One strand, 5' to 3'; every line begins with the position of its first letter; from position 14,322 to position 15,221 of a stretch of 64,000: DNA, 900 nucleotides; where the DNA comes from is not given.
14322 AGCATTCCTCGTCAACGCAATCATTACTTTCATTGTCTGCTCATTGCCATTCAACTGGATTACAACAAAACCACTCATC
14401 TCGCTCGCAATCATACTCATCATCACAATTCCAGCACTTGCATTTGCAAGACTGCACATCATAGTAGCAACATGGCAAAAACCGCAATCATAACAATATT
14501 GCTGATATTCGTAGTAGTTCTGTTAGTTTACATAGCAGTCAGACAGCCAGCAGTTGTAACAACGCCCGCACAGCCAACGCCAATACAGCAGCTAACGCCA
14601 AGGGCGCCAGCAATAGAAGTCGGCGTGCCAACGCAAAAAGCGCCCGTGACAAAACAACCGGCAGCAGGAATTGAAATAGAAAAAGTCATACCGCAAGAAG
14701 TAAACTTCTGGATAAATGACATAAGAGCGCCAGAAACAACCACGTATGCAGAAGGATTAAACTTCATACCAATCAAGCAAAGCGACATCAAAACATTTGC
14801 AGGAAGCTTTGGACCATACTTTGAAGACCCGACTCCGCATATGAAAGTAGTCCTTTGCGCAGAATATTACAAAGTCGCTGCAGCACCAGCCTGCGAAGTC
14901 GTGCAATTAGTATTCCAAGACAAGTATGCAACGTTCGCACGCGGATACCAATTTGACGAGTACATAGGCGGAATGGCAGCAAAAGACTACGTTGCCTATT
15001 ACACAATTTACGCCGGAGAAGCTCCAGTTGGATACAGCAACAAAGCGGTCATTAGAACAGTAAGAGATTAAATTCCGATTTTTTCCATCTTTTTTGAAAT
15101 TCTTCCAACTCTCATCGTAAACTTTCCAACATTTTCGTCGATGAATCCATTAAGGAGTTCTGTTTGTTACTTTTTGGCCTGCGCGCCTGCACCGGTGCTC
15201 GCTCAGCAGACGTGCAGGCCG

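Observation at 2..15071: Coupled seven-gene operon (at least 15 kb) of giant Cys-rich exported proteins and polytopic membrane proteins with no recognisable enzyme or ATPase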

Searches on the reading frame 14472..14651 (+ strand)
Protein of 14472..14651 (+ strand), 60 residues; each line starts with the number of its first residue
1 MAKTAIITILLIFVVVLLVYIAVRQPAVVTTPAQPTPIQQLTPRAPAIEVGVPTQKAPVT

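Call 85: search_protein_families(library=pfam, proteins=[window:14472-14651:+], max_evalue=10)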
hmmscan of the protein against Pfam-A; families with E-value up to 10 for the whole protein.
seq(60 aa): 1 family
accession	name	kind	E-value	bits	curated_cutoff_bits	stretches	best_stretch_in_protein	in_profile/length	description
PF19144.5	DUF5826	-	0.013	16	32.4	1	3-35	29-61/68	Family of unknown function (DUF5826)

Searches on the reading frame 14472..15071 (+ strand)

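Call 5: search_protein_families(library=pfam, proteins=[window:14472-15071:+], max_evalue=0.1)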
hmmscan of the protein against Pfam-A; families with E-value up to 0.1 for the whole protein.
window:14472-15071:+ (199 aa): 1 family
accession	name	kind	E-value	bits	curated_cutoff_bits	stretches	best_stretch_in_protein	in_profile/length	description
PF19144.5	DUF5826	-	0.086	13.4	32.4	0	3-35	29-61/68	Family of unknown function (DUF5826)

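Call 6: search_protein_families(library=ncbifam, proteins=[window:14472-15071:+], max_evalue=0.1)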
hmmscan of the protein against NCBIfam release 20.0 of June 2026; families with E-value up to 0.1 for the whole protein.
window:14472-15071:+ (199 aa): 0 families

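Call 58: search_protein_families(library=phrogs, proteins=[window:14472-15071:+], max_evalue=0.01)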
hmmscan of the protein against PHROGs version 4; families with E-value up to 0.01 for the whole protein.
window:14472-15071:+ (199 aa): 0 families
